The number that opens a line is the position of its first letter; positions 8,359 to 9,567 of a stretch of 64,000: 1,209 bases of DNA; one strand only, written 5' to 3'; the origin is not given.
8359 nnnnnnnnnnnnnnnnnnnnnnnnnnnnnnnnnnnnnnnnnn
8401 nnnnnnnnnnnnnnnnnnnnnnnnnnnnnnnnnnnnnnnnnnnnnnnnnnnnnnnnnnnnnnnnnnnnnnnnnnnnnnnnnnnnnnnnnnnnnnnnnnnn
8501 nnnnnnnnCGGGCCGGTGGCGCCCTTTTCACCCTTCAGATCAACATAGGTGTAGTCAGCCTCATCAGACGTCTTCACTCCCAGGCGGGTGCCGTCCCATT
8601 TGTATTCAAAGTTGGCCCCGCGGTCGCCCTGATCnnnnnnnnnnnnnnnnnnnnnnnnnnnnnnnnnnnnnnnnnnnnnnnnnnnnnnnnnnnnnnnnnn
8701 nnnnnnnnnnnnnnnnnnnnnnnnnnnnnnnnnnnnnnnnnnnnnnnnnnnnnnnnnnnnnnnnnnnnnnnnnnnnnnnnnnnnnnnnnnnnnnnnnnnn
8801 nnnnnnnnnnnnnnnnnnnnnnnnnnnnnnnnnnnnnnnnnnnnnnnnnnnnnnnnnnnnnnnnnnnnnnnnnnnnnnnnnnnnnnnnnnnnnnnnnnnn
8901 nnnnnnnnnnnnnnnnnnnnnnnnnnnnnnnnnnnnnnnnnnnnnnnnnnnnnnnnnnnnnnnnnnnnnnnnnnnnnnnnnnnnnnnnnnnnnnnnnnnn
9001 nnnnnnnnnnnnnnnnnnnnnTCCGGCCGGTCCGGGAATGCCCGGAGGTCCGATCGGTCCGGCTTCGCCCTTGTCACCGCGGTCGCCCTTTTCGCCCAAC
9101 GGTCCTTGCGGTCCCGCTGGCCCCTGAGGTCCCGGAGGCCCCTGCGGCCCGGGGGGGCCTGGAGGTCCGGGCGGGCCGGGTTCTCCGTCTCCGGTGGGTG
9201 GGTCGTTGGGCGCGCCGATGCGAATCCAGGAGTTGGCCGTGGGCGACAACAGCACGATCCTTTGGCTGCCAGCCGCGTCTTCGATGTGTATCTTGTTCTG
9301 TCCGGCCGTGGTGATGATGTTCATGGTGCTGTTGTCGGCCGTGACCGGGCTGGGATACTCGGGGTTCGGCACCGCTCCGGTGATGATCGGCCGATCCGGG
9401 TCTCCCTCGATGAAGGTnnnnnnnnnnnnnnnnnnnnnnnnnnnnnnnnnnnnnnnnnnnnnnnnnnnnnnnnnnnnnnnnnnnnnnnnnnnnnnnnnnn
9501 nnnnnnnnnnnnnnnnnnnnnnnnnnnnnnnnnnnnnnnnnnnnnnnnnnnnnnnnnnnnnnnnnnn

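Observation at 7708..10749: VgrG carrying a ~230-residue collagen triple-helix stalk, a second short GXY block, a globular (possibly C1q/TNF-like) head and a terminal coiled coil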

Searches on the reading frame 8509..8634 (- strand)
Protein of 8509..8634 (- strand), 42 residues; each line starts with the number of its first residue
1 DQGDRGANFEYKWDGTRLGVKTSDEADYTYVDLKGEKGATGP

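Call 40: search_dna_similar(query=window:8509-8634:-, collection=phages, mode=protein, max_evalue=1, max_rows=20)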
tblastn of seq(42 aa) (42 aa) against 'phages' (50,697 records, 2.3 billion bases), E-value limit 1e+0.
Records with a match: 19; places in all: 66; records where one place covers at least 80% of the query: 18.
Best place of each record, by identity: <60% 19.
By first word of the organism name: Clostridium 8; Vibrio 7; Clostridioides 1; Bacillus 1; Parabacteroides 1; Fusobacterium 1.
By host as written in the record: Clostridium difficile 6; Vibrio cholerae 5; Clostridioides difficile 1; Clostridium difficile AIU 1; Escherichia coli 1; Vibrio cholerae O1 ElTor MAK757 1; Bacillus pseudalcaliphilus 1; Parabacteroides distasonis DA482 1; and 2 more.
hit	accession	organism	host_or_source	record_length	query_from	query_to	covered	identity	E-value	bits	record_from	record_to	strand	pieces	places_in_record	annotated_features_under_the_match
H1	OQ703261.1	Clostridioides phage AR1075-1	Clostridioides difficile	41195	2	41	95%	52.5%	1e-7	50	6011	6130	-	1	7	hypothetical protein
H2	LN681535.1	Clostridium phage phiCD111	Clostridium difficile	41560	2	41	95%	52.5%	9e-7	47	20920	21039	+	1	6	Tail fiber protein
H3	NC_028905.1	Clostridium phage phiCD111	Clostridium difficile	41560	2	41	95%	52.5%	9e-7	47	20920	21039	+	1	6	tail fiber protein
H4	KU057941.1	Clostridium phage CDSH1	Clostridium difficile AIU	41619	5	38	81%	58.8%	7e-7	48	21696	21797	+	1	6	tail fiber protein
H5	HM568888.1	Clostridium phage phiCD38-2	Clostridium difficile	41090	5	38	81%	58.8%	7e-7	48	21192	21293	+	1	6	tail fiber protein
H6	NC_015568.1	Clostridium phage phiCD38-2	Clostridium difficile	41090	5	38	81%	58.8%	7e-7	48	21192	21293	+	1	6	tail fiber protein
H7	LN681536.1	Clostridium phage phiCD146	Clostridium difficile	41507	5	38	81%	58.8%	7e-7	48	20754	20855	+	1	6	Tail fiber protein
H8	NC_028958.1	Clostridium phage phiCD146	Clostridium difficile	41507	5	38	81%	58.8%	7e-7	48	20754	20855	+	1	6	tail fiber protein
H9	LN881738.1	Clostridium phage slur17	Escherichia coli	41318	5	38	81%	58.8%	8e-7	48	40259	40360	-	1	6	hypothetical protein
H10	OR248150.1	Vibrio phage MJW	Vibrio cholerae O1 ElTor MAK757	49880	2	42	98%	48.8%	1e-4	42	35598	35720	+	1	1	tail fiber protein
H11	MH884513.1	Bacillus phage vB_BpsS-36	Bacillus pseudalcaliphilus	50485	9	41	79%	54.5%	2e-6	47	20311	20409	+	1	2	collagen triple helix repeat containing protein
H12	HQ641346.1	Vibrio phage ICP2_2006_A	Vibrio cholerae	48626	2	42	98%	43.9%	2e-3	39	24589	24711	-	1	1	hypothetical protein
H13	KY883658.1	Vibrio phage JSF27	Vibrio cholerae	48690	2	42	98%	43.9%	2e-3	39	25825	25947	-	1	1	tail fiber protein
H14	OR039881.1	Vibrio phage JPW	Vibrio cholerae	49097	2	42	98%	43.9%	2e-3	39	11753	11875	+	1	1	hypothetical protein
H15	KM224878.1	Vibrio phage ICP2_2011_A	Vibrio cholerae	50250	2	42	98%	43.9%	2e-3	39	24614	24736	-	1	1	hypothetical protein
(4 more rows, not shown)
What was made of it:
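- The spacer is phage-tail-fibre-like (call 40).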

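Call 42: get_annotated_region(hit=H2, flank=2500)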
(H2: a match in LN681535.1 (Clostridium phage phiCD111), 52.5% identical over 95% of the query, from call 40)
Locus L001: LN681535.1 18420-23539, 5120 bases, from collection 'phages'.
description: Clostridium phage phiCD111, complete genome.
organism: Clostridium phage phiCD111 (NCBI taxid 1582150)
taxonomy: Viruses; Duplodnaviria; Heunggongvirae; Uroviricota; Caudoviricetes; Leicestervirus; Leicestervirus CD111
host: Clostridium difficile; source: -; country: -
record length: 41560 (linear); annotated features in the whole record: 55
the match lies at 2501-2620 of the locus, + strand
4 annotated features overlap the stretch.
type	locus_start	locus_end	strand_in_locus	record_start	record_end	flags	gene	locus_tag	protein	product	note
CDS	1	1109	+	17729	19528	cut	-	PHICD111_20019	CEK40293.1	Tail protein/endopeptidase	-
CDS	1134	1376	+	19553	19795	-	-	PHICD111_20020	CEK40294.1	conserved protein of unknown function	Evidence 4 : Homologs of previously reported genes of unknown function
CDS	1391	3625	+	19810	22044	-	-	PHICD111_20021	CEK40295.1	Tail fiber protein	-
CDS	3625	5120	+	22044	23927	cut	-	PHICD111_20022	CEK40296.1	Tail fiber protein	-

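Call 45: search_protein_families(library=pfam, proteins=[L001:1391-3622:+], max_evalue=1)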
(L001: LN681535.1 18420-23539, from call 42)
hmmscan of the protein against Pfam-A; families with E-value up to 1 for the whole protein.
L001:1391-3622:+ (744 aa): 8 families
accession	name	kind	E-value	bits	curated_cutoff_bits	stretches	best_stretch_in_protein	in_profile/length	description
PF10651.15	BppU_N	-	1.1e-07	32.1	23.1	1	16-134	19-142/142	BppU N-terminal domain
PF01442.23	Apolipoprotein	-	0.0017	18.5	90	1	155-309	4-160/190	Apolipoprotein A1/A4/E domain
PF16515.11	HIP1_clath_bdg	-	0.016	16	28.8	1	207-278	25-95/99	Clathrin-binding domain of Huntingtin-interacting protein 1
PF06705.16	SF-assemblin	-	0.05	13.4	30.6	1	104-308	18-209/247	SF-assemblin/beta giardin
PF10041.14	DUF2277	-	0.23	12.3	25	0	164-199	42-77/78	Uncharacterized conserved protein (DUF2277)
PF11757.13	RSS_P20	-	0.71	10.8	25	0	212-291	8-87/94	Suppressor of RNA silencing P21-like N-terminal domain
PF04513.17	Baculo_PEP_C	-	0.71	10.4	38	1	127-211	30-116/140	Baculovirus polyhedron envelope protein, PEP, C terminus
PF09769.14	ApoO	-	0.73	10.2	31.4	0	234-277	18-61/131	Apolipoprotein O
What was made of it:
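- Closest known: Collagen-like phage tail fibres. Different: Those proteins have BppU-type N-termini, not a VgrG core (call 45).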

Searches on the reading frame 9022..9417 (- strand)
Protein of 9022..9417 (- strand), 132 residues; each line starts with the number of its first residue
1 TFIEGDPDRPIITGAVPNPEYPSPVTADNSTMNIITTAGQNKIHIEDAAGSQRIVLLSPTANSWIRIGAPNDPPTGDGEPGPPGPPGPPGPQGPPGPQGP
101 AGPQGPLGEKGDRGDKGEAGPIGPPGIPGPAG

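Call 53: find_homologous_proteins(query=window:9022-9417:-, max_evalue=0.00001)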
Query seq(132 aa) (132 aa): 48 proteins with E <= 0.00001 among 8000 candidates.
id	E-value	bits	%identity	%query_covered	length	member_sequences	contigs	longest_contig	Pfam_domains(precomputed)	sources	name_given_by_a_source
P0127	4.3e-25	106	70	55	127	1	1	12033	PF04717.19,PF20093.6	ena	-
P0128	3.3e-10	58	45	36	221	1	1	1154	PF01391.24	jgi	jgi:hypothetical protein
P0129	3.2e-9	55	61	25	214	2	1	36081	PF01391.24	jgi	-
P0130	7.6e-9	54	61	35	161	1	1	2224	PF01391.24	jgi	jgi:hypothetical protein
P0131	1.4e-8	53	63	29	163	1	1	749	PF01391.24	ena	-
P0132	1.7e-8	53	41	77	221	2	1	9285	PF01391.24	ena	-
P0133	2.0e-8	52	-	-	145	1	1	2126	PF01391.24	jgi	-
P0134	4.8e-8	51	60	27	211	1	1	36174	PF01391.24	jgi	-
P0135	5.8e-8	51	33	77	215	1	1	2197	PF01391.24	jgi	jgi:hypothetical protein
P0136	8.4e-8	50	-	-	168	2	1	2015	PF01391.24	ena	-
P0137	9.6e-8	50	40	58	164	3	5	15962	PF01391.24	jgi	jgi:hypothetical protein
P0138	1.3e-7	50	53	29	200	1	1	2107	PF01391.24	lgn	-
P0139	1.3e-7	50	55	37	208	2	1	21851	PF01391.24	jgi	-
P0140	1.7e-7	49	57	35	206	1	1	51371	PF01391.24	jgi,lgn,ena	-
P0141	1.9e-7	49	65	17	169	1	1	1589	PF01391.24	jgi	jgi:hypothetical protein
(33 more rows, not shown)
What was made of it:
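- Tried and rejected: A census of VgrG-collagen fusions using a junction query (76 aa VgrG + 56 aa collagen) was swamped by short collagen proteins and is uninformative (call 53).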

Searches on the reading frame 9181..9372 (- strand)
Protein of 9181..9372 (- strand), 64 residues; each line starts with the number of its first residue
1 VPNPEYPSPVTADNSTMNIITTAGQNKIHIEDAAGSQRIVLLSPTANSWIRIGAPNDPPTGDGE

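Call 12: search_protein_families(library=pfam, proteins=[window:9181-9372:-], max_evalue=10)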
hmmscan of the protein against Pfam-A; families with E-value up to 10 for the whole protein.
seq(64 aa): 1 family
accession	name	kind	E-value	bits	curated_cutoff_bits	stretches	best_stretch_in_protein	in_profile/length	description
PF13296.11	T6SS_Vgr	-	0.035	14.6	22.4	1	20-54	3-37/108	Putative type VI secretion system Rhs element Vgr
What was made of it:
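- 9187..9372 (-): Short gp5-like beta-helix stub (residues 460-521), ending ................ Weak T6SS_Vgr match (call 12).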
